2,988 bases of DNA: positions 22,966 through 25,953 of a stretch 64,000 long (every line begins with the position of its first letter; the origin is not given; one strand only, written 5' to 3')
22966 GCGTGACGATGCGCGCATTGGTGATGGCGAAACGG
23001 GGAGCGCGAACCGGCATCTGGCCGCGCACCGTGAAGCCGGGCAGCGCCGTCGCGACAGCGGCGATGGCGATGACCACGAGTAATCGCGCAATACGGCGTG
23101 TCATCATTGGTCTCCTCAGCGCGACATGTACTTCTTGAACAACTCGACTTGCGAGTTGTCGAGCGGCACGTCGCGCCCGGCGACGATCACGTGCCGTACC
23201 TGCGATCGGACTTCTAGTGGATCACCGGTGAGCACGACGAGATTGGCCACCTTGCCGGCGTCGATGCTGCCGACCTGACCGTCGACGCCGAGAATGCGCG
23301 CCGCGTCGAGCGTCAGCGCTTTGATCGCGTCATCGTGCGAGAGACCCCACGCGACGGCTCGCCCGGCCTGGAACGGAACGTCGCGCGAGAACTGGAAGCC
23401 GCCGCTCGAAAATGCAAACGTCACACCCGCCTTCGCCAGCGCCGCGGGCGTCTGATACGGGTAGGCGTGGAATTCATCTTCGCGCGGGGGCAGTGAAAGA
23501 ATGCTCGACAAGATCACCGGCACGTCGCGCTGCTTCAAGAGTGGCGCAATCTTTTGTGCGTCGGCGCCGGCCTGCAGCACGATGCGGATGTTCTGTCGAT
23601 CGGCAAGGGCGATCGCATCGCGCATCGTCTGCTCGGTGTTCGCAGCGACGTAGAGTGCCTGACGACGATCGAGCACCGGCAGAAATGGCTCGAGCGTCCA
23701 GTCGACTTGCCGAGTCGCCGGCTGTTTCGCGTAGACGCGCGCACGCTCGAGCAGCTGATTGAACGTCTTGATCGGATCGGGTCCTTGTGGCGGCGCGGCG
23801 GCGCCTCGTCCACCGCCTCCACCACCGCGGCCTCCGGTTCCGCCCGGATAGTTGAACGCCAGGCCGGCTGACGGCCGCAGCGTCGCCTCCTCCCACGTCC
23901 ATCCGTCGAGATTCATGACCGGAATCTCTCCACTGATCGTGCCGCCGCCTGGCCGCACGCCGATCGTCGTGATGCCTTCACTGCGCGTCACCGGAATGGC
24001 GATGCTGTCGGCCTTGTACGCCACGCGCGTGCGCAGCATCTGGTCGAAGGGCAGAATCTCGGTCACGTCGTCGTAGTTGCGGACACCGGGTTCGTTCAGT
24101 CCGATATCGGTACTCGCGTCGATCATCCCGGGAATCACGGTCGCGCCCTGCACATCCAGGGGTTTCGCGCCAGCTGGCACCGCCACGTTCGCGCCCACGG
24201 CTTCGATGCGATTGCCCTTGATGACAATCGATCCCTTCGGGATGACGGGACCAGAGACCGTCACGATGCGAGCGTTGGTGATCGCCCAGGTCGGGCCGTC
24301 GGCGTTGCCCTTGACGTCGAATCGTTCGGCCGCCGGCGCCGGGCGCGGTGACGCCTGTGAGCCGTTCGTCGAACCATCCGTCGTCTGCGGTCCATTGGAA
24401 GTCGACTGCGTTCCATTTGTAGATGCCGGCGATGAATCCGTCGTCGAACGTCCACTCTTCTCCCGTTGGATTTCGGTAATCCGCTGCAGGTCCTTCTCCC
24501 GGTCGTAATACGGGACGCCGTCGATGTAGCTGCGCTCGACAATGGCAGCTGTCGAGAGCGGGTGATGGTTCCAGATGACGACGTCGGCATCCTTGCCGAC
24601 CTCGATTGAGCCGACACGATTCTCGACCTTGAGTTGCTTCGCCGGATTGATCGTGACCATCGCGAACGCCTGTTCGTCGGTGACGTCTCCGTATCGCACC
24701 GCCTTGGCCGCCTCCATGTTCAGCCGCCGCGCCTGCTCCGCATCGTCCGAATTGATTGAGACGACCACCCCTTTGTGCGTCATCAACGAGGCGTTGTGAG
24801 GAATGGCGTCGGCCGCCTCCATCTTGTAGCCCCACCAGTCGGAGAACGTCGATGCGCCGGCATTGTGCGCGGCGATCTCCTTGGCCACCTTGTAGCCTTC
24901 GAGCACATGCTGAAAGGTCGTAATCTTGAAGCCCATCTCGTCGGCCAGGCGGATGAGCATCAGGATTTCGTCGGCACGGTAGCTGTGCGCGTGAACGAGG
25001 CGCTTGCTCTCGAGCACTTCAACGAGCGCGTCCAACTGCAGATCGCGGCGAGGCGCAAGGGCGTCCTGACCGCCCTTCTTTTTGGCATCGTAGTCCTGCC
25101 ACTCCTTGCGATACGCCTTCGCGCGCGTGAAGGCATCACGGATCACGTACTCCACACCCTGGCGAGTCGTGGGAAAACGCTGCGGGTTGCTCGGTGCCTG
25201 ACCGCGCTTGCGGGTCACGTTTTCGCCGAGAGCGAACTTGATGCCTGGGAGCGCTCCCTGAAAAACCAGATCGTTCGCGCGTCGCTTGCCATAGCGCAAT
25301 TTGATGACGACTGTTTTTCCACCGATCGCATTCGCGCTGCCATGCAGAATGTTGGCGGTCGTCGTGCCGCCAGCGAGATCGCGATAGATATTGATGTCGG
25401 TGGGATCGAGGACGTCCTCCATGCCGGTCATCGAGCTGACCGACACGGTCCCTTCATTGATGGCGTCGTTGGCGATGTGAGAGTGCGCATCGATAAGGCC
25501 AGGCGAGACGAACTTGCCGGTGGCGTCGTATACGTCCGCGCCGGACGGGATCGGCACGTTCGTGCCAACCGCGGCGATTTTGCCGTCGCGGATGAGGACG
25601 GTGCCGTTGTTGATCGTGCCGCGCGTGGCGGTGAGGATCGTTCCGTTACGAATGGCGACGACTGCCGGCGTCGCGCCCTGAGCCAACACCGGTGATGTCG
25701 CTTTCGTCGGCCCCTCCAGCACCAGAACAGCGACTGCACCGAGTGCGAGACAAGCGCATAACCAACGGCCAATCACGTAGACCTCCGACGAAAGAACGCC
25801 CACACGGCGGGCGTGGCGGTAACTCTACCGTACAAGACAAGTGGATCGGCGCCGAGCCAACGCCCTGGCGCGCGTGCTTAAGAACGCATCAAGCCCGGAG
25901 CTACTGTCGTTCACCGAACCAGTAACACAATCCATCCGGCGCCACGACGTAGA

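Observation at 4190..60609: Window-wide family of 7-nt and 10-nt tandem arrays, mostly arranged as inverted arms at gene 3' ends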

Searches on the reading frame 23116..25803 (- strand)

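Call 11: search_protein_families(library=ncbifam, proteins=[window:23116-25803:-])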
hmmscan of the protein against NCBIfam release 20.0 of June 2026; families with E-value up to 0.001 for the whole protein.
window:23116-25803:- (895 aa): 68 families (the best 25 are shown)
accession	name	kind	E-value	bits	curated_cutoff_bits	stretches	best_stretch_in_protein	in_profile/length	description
NF051886.1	XaaProDiPepCaul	equivalog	3.9e-32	111.7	500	4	790-872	304-390/398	Xaa-Pro dipeptidase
NF006056.0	PRK08204.1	subfamily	1.4e-30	106.4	391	3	50-131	6-88/449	hypothetical protein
TIGR00221.1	nagA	equivalog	2.6e-28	99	225.65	3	47-130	3-84/380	N-acetylglucosamine-6-phosphate deacetylase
TIGR01224.1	hutI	equivalog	5.3e-27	94.6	298.15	3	337-414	274-354/377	imidazolonepropionase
NF011990.0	PRK15446.2-6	subfamily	1.1e-25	90.1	233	3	377-437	329-387/390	alpha-D-ribose 1-methylphosphonate 5-triphosphate diphosphatase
TIGR02033.1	D-hydantoinase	equivalog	8.5e-25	87.6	393.25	3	50-115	2-65/454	dihydropyrimidinase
NF006689.0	PRK09237.1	equivalog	1.8e-24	86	371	3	50-113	6-69/383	amidohydrolase/deacetylase family metallohydrolase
NF005557.0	PRK07228.1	equivalog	3.3e-23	82.1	522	3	49-111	3-66/445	5'-deoxyadenosine deaminase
NF011989.0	PRK15446.2-5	equivalog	1.2e-20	73.7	565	3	61-109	15-62/385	alpha-D-ribose 1-methylphosphonate 5-triphosphate diphosphatase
NF008371.0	PRK11170.1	equivalog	1.3e-20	73.6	483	1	820-861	325-366/382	N-acetylglucosamine-6-phosphate deacetylase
TIGR02318.1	phosphono_phnM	equivalog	4.2e-20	72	390.55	2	62-110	11-57/376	phosphonate metabolism protein PhnM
TIGR03178.1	allantoinase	equivalog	5.2e-20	71.7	357.85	2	50-112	3-62/441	allantoinase AllB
NF009941.0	PRK13404.1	subfamily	1.8e-19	69.7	647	2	50-114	7-67/478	dihydropyrimidinase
TIGR01178.1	ade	equivalog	2.3e-19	69.3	472.5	1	51-112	4-61/552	adenine deaminase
NF006055.0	PRK08203.1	equivalog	1.3e-18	66.8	532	1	52-111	10-72/455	8-oxoguanine deaminase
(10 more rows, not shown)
